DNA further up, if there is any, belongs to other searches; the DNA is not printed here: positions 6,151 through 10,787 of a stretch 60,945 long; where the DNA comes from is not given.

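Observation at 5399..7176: Tandem alpha/beta-hydrolase paralogues (Cys nucleophile plus nucleophile-less partner) replace a release domain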

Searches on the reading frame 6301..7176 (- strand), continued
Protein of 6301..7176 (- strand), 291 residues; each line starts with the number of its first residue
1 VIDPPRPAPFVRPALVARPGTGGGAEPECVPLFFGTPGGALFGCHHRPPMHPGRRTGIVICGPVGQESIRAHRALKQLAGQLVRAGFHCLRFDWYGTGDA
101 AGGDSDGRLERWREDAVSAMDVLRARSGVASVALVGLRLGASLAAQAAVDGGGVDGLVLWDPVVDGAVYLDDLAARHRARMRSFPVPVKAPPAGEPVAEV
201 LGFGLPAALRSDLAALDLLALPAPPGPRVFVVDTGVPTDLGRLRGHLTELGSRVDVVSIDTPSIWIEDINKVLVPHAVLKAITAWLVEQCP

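Call 66: search_protein_representatives(alignment_id=A2)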
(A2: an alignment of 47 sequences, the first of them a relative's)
Query: 47 sequences, 270 profile positions. Proteins with E-value up to 0.001 (for the whole library): 25416; up to 1e-10: 11516; up to 1e-30: 5223. The best 150 are listed.
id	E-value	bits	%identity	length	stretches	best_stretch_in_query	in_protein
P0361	1.5e-107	375.4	-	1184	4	10-267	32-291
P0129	2.2e-102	358.4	-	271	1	5-269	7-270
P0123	2.6e-101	355.0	-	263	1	8-268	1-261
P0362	4.2e-101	354.3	-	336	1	5-268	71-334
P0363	9.5e-99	346.6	-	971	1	8-268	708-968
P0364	1.4e-98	346.0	-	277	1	5-267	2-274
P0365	2.4e-97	342.0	-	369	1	5-268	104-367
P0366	2.1e-96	338.9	-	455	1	4-267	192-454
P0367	1.7e-95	335.9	-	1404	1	6-268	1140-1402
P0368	2.3e-95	335.5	-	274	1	5-269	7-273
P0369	7.3e-95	333.8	-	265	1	8-269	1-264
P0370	1.7e-94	332.6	-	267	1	8-268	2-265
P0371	3.5e-94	331.6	-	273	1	6-267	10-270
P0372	3.6e-94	331.5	-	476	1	7-269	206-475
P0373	1.3e-93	329.7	-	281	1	5-268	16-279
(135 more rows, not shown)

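Call 69: search_protein_families(library=ncbifam, proteins=[P0152, P0183, P0193, P0198, P0209, P0210, P0223, P0177, P0173, P0153], max_evalue=1e-20)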
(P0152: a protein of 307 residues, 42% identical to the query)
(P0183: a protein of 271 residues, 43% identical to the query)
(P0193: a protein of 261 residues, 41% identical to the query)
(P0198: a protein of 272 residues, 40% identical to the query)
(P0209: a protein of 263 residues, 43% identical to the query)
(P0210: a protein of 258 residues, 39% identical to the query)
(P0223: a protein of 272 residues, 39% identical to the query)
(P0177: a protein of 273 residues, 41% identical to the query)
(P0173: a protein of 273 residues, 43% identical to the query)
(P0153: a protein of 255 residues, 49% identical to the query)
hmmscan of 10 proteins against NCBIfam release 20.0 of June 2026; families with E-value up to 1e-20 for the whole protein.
P0152 (307 aa): 1 family
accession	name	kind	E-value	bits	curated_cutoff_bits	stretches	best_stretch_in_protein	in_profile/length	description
TIGR03101.1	hydr2_PEP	hypoth_equivalog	3.5e-33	115.3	202.75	1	46-296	3-260/266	hydrolase 2, exosortase A system-associated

P0183 (271 aa): 1 family
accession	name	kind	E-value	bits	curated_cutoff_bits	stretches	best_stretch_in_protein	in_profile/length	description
TIGR03101.1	hydr2_PEP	hypoth_equivalog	3.8e-33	115.1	202.75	1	3-247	2-254/266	hydrolase 2, exosortase A system-associated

P0193 (261 aa): 1 family
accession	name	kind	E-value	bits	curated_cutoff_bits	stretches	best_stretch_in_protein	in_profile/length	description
TIGR03101.1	hydr2_PEP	hypoth_equivalog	5.3e-33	114.7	202.75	1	2-202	1-209/266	hydrolase 2, exosortase A system-associated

P0198 (272 aa): 1 family
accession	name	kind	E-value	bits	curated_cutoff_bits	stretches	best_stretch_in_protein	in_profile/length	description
TIGR03101.1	hydr2_PEP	hypoth_equivalog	1.2e-36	126.6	202.75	1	15-249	2-249/266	hydrolase 2, exosortase A system-associated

P0209 (263 aa): 1 family
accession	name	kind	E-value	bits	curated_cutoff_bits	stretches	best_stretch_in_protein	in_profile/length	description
TIGR03101.1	hydr2_PEP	hypoth_equivalog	3.4e-28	98.9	202.75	1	21-151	20-148/266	hydrolase 2, exosortase A system-associated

P0210 (258 aa): 1 family
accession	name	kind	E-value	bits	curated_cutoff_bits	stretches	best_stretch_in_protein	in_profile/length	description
TIGR03101.1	hydr2_PEP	hypoth_equivalog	5.2e-27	95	202.75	1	11-146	13-149/266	hydrolase 2, exosortase A system-associated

P0223 (272 aa): 1 family
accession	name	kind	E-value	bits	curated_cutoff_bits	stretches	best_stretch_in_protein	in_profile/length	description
TIGR03101.1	hydr2_PEP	hypoth_equivalog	1.8e-23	83.4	202.75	1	13-157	4-147/266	hydrolase 2, exosortase A system-associated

P0177 (273 aa): 1 family
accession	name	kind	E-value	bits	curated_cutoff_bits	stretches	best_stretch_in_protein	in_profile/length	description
TIGR03101.1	hydr2_PEP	hypoth_equivalog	1.2e-31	110.3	202.75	1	13-262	4-260/266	hydrolase 2, exosortase A system-associated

P0173 (273 aa): 1 family
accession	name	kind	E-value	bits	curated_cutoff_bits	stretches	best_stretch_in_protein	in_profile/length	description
TIGR03101.1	hydr2_PEP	hypoth_equivalog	3.6e-30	105.4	202.75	1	12-249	3-248/266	hydrolase 2, exosortase A system-associated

P0153 (255 aa): 1 family
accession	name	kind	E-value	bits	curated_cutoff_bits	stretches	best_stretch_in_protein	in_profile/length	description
TIGR03101.1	hydr2_PEP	hypoth_equivalog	5.6e-28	98.2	202.75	1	18-155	10-147/266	hydrolase 2, exosortase A system-associated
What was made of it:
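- On TIGR03100/TIGR03101 pair: None of the ten homologues scored against the family model reached the cut-off (call 69), so true members were not inspected.
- Closest known: Exosortase A. Different: Ten further homologues, including some that JGI names 'exosortase A-associated hydrolase 2', also fail the cut-off at 83-127 bits (call 69).
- Tried and rejected: I looked for them among the homologues, but all ten tested were below the cut-off (call 69).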

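Call 81: search_dna_similar(query=window:6301-7176:-, collection=plasmids, mode=protein, max_evalue=0.001, max_rows=40)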
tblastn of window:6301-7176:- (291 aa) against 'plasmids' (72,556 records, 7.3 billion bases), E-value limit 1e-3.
Records with a match: 19; places in all: 20; records where one place covers at least 80% of the query: 1.
Best place of each record, by identity: <60% 19.
By first word of the organism name: Mycetohabitans 7; Azospirillum 7; Burkholderia 2; Variovorax 1; Cupriavidus 1; Caballeronia 1.
By predicted mobility (MOB-suite, as given by PLSDB): non-mobilizable 16; mobilizable 3.
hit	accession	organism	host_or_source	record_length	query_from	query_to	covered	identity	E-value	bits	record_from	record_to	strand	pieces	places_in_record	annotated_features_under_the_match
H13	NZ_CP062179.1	Mycetohabitans endofungorum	Rhizopus microsporus,bacterial ...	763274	50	286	81%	28.3%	2e-5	54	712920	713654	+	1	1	alpha/beta fold hydrolase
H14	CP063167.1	Variovorax paradoxus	-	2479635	15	142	44%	40.3%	1e-9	66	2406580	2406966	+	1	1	alpha/beta hydrolase | 4'-phosphopantetheinyl transferase superfamily protein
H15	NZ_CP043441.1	Cupriavidus campinensis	cell culture,soil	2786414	31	141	38%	45.3%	3e-10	68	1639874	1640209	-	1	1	none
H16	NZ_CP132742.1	Mycetohabitans endofungorum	Rhizopus microsporus,culture isolated ...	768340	50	202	53%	31.4%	5e-6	56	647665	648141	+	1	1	alpha/beta fold hydrolase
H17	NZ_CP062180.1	Mycetohabitans endofungorum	Rhizopus microsporus,bacterial ...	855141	50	202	53%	30.8%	1e-5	54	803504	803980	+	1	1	alpha/beta fold hydrolase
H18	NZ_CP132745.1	Mycetohabitans endofungorum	-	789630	50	202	53%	30.8%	2e-5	54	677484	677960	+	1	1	alpha/beta fold hydrolase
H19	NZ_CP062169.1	Mycetohabitans endofungorum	Rhizopus microsporus,bacterial ...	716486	50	202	53%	30.8%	2e-5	53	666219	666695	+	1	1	alpha/beta fold hydrolase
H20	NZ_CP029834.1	Azospirillum ramasamyi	single cell,Cow dung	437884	17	141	43%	37.3%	6e-7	58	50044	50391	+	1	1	alpha/beta fold hydrolase | glycoside hydrolase family 2 protein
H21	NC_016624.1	Azospirillum lipoferum 4B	-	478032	17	138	42%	37.4%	2e-6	56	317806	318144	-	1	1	alpha/beta fold hydrolase | glycoside hydrolase family 2 protein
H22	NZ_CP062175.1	Mycetohabitans rhizoxinica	Rhizopus microsporus,bacterial culture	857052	50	202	53%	29.6%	6e-4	49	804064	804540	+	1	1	alpha/beta hydrolase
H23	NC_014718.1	Mycetohabitans rhizoxinica HKI 454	-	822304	50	202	53%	29.6%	7e-4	49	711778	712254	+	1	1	alpha/beta hydrolase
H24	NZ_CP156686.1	Burkholderia stagnalis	Bacterial cells,soils collected in ...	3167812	50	202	53%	29.1%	6e-4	49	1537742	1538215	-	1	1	none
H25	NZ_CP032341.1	Azospirillum brasilense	soil sample,Agricultural field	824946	18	135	41%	37.7%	2e-5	54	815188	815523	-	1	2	alpha/beta fold hydrolase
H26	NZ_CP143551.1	Burkholderia multivorans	Homo sapiens,bronchoalveolar lavage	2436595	26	138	39%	35.7%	2e-4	50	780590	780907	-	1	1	none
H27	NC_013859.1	Azospirillum sp. B510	-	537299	52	140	31%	40.0%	2e-5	53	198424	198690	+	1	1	alpha/beta fold hydrolase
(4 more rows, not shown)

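Call 82: get_annotated_region(hit=H23, flank=14000)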
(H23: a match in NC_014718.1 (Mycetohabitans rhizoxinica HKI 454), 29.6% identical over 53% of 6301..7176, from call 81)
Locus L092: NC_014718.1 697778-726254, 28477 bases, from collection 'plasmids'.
description: Mycetohabitans rhizoxinica HKI 454 plasmid pBRH01, complete sequence
organism: Mycetohabitans rhizoxinica HKI 454 (NCBI taxid 882378)
taxonomy: Bacteria; Pseudomonadota; Betaproteobacteria; Burkholderiales; Burkholderiaceae; Mycetohabitans; Mycetohabitans rhizoxinica; Mycetohabitans rhizoxinica HKI 454
host: -; source: -; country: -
typing (MOB-suite, as given by PLSDB): non-mobilizable
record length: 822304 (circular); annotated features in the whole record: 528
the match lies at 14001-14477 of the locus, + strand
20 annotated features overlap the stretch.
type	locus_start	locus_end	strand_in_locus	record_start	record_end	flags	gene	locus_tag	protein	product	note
CDS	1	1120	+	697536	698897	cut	-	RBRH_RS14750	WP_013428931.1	F-box protein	-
CDS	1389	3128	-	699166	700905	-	-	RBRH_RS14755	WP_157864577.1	acetoin dehydrogenase E1 component beta-subunit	-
CDS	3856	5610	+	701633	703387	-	-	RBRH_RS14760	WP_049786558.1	hydrogenase maturation protein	-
CDS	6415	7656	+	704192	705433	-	-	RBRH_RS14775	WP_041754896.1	acyltransferase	-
CDS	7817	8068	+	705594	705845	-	-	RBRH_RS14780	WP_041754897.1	acyl carrier protein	-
CDS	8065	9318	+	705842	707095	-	-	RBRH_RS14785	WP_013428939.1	acyl-CoA dehydrogenase family protein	-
CDS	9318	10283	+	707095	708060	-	-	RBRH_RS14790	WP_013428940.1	amino acid--[acyl-carrier-protein] ligase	-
CDS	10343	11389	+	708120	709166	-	-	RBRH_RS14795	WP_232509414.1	DUF1839 family protein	-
CDS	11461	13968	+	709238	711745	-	-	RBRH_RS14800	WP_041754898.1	beta-mannosidase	-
CDS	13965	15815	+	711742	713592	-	-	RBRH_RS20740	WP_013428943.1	alpha/beta hydrolase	-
CDS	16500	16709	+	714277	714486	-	-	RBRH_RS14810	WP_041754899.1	hypothetical protein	-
CDS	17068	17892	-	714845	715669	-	-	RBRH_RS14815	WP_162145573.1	helix-turn-helix domain-containing protein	GO:0006355 - regulation of DNA-templated transcription [Evidence IEA]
CDS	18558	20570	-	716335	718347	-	-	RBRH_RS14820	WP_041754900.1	LTA synthase family protein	-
CDS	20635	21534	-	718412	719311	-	-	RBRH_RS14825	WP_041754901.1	EAL domain-containing protein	-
CDS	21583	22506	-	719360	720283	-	-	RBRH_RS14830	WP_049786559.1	helix-turn-helix domain-containing protein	GO:0006355 - regulation of DNA-templated transcription [Evidence IEA]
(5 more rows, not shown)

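Call 83: get_annotated_region(hit=H15, flank=12000)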
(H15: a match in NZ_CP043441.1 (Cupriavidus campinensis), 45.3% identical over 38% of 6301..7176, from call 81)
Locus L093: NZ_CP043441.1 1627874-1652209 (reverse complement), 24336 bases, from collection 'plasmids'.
description: Cupriavidus campinensis strain MJ1 plasmid unnamed1, complete sequence
organism: Cupriavidus campinensis (NCBI taxid 151783)
taxonomy: Bacteria; Pseudomonadota; Betaproteobacteria; Burkholderiales; Burkholderiaceae; Cupriavidus; Cupriavidus campinensis
host: -; source: cell culture,soil; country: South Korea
typing (MOB-suite, as given by PLSDB): mobilizable; relaxase MOBP
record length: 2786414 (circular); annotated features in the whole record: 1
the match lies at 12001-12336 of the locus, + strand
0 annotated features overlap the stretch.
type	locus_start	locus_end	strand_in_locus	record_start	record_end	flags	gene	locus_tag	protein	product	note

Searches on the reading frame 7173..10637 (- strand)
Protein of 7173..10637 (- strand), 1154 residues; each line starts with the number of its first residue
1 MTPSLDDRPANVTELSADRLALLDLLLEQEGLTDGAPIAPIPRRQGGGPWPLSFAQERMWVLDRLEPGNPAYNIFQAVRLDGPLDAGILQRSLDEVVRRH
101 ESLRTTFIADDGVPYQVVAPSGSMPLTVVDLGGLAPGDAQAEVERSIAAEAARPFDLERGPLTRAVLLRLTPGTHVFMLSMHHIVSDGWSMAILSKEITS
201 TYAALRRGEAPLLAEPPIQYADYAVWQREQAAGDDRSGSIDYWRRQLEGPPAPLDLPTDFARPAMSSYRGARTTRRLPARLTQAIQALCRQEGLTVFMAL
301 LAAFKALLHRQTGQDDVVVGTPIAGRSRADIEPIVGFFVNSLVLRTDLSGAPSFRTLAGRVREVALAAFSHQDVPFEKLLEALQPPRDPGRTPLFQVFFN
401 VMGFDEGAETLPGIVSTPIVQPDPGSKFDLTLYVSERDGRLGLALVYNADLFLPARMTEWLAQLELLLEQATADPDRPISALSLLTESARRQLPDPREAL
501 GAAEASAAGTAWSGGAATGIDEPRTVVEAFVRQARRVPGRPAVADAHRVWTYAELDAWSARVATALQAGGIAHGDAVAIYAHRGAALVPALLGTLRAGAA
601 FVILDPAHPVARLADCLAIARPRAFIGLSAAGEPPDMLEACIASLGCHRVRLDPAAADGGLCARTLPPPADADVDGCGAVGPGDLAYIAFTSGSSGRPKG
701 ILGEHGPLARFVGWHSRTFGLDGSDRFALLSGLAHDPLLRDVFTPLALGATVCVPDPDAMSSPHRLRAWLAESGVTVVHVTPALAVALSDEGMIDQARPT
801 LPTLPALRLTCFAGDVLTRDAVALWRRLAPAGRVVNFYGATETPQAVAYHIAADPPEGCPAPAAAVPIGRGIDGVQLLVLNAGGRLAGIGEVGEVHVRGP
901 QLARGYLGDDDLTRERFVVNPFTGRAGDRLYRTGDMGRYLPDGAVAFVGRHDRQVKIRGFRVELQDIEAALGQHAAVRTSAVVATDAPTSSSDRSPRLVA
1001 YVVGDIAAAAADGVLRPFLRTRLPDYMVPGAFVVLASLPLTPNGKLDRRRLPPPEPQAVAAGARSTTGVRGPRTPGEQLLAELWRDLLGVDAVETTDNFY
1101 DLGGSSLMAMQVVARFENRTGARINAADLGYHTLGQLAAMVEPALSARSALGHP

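Call 9: search_protein_families(library=pfam, proteins=[window:7173-10637:-], max_evalue=0.001)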
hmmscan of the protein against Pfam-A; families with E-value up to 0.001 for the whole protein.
window:7173-10637:- (1154 aa): 4 families
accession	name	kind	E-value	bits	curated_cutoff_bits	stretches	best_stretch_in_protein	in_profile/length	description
PF00668.25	Condensation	-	6.3e-111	371.7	30.6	1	51-493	6-455/456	Condensation domain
PF00501.34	AMP-binding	-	1.5e-67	228.6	29.9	1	531-907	2-384/384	AMP-binding enzyme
PF00550.31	PP-binding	-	3.5e-15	56.5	20.8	1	1079-1141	2-67/67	Phosphopantetheine attachment site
PF13193.12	AMP-binding_C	-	1.4e-08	35.9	24.5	1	967-1045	2-76/76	AMP-binding enzyme C-terminal domain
